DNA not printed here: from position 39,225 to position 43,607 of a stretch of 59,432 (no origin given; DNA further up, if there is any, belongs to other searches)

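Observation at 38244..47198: Three-gene outer-membrane module: SusD-less giant plug/barrel protein, 1360-aa orphan CTD protein and a PorV/FadL-like barrel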

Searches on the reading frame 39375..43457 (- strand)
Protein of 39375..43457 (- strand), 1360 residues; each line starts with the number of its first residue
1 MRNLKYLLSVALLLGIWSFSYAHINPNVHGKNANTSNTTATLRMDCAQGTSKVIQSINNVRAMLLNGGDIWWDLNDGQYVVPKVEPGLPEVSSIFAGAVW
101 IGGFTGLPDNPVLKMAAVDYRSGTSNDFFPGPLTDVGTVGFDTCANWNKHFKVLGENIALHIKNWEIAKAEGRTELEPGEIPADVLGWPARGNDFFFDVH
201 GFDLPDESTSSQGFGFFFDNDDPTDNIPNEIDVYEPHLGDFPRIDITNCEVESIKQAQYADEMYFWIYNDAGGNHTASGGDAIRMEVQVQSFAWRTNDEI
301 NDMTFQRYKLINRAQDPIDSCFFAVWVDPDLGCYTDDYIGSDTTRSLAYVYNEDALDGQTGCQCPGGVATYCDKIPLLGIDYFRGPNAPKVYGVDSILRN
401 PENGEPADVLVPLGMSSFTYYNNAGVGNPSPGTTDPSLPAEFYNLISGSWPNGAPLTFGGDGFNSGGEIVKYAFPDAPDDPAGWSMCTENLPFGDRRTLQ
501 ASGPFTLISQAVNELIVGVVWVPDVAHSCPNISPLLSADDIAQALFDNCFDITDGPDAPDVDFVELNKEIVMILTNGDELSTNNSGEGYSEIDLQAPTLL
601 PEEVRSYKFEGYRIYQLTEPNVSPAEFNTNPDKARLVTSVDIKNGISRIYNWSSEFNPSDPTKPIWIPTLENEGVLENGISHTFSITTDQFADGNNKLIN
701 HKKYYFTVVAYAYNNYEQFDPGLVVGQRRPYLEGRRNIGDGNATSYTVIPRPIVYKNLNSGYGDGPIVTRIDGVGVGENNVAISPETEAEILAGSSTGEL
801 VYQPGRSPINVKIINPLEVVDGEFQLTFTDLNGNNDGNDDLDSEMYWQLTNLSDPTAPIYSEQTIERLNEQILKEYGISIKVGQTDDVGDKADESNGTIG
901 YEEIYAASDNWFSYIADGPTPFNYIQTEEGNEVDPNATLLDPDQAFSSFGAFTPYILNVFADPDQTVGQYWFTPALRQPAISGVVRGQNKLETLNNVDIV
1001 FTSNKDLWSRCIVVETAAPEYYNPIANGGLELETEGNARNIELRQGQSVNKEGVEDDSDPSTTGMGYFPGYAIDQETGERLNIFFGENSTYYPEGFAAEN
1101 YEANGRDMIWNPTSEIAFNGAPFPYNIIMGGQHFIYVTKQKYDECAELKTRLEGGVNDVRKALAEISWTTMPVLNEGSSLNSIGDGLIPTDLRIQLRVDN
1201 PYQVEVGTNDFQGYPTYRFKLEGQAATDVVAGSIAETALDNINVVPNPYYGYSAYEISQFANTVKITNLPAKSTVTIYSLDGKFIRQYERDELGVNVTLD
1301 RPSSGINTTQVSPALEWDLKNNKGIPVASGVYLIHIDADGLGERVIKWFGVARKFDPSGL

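Call 3: search_protein_families(library=pfam, proteins=[window:39375-43457:-], max_evalue=0.01)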
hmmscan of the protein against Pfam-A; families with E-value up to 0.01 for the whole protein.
window:39375-43457:- (1360 aa): 0 families

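Call 4: search_protein_families(library=ncbifam, proteins=[window:39375-43457:-], max_evalue=0.01)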
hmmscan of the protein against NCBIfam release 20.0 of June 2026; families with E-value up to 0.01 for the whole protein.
window:39375-43457:- (1360 aa): 1 family
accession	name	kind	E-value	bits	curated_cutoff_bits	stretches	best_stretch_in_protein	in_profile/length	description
NF052228.1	T9SS_PorZ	equivalog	4.1e-06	25.5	260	1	1236-1339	667-744/757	type IX secretion system anionic LPS delivery protein PorZ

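Call 8: search_solved_structures(query=window:39375-43457:-, max_evalue=1)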
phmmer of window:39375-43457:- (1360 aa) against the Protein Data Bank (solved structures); distinct sequences matched with E-value up to 1: 16.
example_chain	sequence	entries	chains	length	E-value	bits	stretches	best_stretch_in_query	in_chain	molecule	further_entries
1jr6_A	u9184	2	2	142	0.052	14.1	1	1106-1158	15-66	Helicase NS3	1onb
4wxr_A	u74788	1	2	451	0.11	13.1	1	1090-1157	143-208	NS3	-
1hei_A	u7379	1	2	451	0.11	13.1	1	1090-1157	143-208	HCV HELICASE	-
4ojq_A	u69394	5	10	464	0.11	13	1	1090-1157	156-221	Serine protease NS3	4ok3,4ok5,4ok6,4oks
4wxp_A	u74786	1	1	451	0.13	12.8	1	1090-1153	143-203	NS3-4 protease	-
3kqh_A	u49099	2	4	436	0.15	12.6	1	1090-1158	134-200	Serine protease/NTPase/helicase NS3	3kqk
3kql_A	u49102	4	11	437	0.16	12.6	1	1090-1158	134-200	Serine protease/NTPase/helicase NS3 | Serine protease NS3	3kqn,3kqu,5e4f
1a1v_A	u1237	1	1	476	0.18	12.3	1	1103-1157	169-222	PROTEIN (NS3 PROTEIN)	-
8ohm_A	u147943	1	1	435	0.2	12.2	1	1103-1153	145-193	RNA HELICASE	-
1cu1_A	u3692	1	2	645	0.21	12.1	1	1090-1159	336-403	PROTEIN (PROTEASE/HELICASE NS3)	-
3o8b_A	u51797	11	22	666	0.22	12.1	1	1090-1159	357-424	HCV NS3 protease/helicase | NON-STRUCTURAL PROTEIN 4A, SERINE PROTEASE NS3 | HEPATITIS C VIRUS FULL-LENGTH NS3 COMPLEX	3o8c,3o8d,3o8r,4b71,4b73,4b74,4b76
4b75_A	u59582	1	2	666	0.22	12.1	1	1090-1159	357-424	NON-STRUCTURAL PROTEIN 4A, SERINE PROTEASE NS3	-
4a92_A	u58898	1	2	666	0.22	12.1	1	1090-1159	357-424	SERINE PROTEASE NS3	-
4b6e_A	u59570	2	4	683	0.23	12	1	1090-1159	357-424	NON-STRUCTURAL PROTEIN 4A, SERINE PROTEASE NS3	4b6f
3rvb_A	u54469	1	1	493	0.24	11.9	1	1103-1153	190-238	RNA helicase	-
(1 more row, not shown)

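Call 11: find_homologous_proteins(query=window:39375-43457:-)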
Query window:39375-43457:- (1360 aa): 1901 proteins with E <= 0.001 among 8000 candidates; the best 120 are listed.
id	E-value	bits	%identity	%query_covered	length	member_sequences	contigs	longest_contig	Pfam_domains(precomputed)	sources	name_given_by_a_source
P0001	0.0e+0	2925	91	100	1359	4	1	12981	-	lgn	-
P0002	0.0e+0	2870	89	100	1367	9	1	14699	-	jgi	jgi:hypothetical protein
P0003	0.0e+0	2749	86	100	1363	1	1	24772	-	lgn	-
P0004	0.0e+0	2730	85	100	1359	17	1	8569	-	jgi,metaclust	metaclust:\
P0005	0.0e+0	2672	84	100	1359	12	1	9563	-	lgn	-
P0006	0.0e+0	2466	78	100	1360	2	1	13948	-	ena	-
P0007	0.0e+0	2389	75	100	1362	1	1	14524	-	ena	-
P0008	0.0e+0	2373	75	100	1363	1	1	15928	-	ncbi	ncbi:MAG: hypothetical protein AAF573_01395 [Bacteroidota bacterium]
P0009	0.0e+0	2323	73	100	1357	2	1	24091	-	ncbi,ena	-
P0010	0.0e+0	2225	71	100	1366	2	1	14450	-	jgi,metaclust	metaclust:\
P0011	0.0e+0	2052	67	100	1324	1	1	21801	-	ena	-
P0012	0.0e+0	2034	67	100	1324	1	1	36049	-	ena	-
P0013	0.0e+0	2019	67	100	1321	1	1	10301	-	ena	-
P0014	0.0e+0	1546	55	100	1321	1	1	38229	-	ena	-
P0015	0.0e+0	1546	55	100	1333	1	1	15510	-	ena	-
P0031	0.0e+0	1492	54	100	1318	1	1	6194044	-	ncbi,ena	-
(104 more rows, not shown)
